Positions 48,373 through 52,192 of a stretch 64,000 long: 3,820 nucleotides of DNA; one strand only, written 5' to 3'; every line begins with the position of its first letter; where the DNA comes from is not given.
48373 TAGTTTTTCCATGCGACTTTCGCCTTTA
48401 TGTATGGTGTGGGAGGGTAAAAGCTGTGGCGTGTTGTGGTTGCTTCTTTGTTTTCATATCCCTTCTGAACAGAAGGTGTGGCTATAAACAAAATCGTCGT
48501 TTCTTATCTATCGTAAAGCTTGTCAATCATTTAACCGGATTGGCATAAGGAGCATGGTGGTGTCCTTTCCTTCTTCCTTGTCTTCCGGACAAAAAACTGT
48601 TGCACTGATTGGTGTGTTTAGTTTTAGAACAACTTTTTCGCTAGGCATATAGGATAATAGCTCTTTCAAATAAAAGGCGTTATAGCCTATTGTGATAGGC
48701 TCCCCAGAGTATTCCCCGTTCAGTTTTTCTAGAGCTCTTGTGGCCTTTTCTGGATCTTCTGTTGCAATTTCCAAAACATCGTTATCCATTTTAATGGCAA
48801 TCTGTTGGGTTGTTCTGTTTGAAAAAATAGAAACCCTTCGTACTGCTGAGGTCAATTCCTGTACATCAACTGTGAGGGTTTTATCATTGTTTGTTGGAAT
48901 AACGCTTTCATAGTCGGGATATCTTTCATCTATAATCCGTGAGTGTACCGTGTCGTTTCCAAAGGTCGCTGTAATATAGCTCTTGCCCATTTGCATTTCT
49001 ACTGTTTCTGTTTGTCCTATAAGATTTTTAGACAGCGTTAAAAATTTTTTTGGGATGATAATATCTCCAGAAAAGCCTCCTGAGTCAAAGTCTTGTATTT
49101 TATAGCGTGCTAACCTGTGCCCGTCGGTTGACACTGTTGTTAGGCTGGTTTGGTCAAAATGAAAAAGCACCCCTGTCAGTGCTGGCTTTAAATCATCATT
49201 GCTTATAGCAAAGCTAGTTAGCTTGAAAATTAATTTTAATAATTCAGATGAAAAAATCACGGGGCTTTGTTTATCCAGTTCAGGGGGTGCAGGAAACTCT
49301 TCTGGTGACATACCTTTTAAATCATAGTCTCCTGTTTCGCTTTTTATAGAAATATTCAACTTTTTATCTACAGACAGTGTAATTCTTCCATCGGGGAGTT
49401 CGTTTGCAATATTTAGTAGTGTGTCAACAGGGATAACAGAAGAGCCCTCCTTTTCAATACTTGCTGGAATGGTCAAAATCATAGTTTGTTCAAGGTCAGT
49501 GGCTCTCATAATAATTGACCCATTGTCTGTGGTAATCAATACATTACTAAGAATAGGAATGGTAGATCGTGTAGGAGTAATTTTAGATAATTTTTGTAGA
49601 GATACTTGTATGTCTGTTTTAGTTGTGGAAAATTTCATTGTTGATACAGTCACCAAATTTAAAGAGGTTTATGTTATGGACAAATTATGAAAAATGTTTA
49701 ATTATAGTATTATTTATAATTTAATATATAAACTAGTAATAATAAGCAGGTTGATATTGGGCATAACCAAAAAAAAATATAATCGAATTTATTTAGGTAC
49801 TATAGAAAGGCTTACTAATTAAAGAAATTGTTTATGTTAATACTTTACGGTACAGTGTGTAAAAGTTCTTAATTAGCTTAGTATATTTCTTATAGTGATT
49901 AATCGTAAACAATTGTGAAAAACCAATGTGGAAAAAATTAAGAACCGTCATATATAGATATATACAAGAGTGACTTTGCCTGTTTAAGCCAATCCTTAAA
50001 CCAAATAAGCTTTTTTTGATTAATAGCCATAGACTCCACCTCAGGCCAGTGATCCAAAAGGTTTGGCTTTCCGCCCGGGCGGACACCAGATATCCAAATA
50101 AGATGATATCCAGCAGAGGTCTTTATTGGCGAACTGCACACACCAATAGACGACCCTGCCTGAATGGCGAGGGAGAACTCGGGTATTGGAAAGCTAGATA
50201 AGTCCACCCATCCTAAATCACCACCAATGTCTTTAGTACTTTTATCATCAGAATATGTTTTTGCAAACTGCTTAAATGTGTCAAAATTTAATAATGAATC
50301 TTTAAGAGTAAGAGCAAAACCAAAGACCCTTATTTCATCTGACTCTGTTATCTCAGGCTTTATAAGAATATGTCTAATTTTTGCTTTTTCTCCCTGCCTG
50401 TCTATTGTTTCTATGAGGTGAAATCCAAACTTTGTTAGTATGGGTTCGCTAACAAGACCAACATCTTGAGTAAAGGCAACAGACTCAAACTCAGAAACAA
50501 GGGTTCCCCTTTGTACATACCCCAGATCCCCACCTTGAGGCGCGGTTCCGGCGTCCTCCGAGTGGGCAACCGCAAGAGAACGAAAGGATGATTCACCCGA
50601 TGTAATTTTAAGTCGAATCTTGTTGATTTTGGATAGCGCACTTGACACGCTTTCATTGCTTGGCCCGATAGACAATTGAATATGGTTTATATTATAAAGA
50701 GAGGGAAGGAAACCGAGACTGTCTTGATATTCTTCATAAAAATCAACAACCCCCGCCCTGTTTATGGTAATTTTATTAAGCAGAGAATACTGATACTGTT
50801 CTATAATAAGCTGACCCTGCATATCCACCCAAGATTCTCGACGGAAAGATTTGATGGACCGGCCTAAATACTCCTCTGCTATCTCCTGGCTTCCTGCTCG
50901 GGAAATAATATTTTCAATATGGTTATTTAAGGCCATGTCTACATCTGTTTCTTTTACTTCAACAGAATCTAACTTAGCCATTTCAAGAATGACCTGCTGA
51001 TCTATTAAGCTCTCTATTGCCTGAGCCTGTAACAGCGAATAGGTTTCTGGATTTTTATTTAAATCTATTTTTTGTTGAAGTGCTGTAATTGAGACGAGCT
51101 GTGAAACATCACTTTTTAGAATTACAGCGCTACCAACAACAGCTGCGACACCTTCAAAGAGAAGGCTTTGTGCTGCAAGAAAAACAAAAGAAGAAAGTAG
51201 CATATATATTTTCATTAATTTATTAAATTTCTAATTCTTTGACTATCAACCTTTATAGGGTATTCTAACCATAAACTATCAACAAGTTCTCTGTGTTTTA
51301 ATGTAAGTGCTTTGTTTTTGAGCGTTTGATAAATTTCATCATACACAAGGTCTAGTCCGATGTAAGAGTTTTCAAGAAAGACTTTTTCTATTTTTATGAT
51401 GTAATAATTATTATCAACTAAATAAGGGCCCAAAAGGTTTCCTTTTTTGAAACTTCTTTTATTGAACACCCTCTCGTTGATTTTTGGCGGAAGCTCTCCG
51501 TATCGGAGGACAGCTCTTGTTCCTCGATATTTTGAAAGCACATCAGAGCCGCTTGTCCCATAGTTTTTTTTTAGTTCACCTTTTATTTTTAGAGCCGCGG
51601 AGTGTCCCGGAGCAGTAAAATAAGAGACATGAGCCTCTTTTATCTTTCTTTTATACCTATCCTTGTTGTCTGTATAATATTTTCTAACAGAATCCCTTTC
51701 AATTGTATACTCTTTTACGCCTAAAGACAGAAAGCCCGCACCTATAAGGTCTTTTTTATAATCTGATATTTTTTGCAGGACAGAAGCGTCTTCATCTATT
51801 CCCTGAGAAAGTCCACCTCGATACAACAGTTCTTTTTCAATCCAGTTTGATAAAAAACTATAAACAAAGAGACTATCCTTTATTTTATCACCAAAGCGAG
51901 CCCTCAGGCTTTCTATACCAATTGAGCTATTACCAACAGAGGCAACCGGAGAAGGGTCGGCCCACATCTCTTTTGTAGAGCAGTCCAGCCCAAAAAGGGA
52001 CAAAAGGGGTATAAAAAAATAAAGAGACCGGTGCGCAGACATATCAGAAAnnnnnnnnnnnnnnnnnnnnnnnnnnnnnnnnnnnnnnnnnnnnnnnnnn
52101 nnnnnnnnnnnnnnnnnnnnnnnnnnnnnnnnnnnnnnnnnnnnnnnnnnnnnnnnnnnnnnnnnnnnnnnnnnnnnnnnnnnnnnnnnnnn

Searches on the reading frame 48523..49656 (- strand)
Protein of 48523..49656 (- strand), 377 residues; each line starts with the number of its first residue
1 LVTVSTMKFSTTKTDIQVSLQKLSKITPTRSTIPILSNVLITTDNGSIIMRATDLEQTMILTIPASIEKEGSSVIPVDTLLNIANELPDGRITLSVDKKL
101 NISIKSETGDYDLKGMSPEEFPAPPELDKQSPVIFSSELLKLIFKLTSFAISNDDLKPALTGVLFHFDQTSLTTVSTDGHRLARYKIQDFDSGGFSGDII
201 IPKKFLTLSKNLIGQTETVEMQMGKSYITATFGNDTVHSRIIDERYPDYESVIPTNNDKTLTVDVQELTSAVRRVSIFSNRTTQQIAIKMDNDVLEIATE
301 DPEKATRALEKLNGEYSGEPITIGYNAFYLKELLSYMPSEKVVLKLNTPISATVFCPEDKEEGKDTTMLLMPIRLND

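Call 42: search_protein_families(library=pfam, proteins=[window:48523-49656:-], max_evalue=0.00001)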
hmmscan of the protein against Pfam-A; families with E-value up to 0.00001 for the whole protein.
window:48523-49656:- (377 aa): 3 families
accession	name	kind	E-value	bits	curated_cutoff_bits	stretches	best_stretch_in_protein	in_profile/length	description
PF02767.21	DNA_pol3_beta_2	-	4.2e-25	88.7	27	1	138-248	5-116/116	DNA polymerase III beta subunit, central domain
PF00712.24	DNA_pol3_beta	-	1.4e-23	83.8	24.4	1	7-123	1-118/120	DNA polymerase III beta subunit, N-terminal domain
PF02768.20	DNA_pol3_beta_3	-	9.8e-21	74.2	27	1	251-372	2-119/121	DNA polymerase III beta subunit, C-terminal domain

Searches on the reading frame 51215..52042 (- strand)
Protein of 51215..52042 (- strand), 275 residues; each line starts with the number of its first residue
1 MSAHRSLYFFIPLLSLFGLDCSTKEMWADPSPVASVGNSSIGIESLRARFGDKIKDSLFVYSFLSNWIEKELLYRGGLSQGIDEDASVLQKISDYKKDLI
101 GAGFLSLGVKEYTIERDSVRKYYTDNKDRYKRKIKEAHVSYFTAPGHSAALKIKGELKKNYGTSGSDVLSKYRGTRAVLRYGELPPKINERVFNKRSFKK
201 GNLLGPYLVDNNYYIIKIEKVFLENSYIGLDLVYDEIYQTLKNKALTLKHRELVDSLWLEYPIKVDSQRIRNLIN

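Call 42: search_protein_families(library=pfam, proteins=[window:51215-52042:-], max_evalue=0.00001)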
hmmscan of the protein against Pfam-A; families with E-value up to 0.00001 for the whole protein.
window:51215-52042:- (275 aa): 1 family
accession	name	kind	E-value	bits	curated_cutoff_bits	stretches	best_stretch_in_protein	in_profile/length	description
PF13145.12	Rotamase_2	-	2.3e-07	32.1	27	1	116-221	3-108/121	PPIC-type PPIASE domain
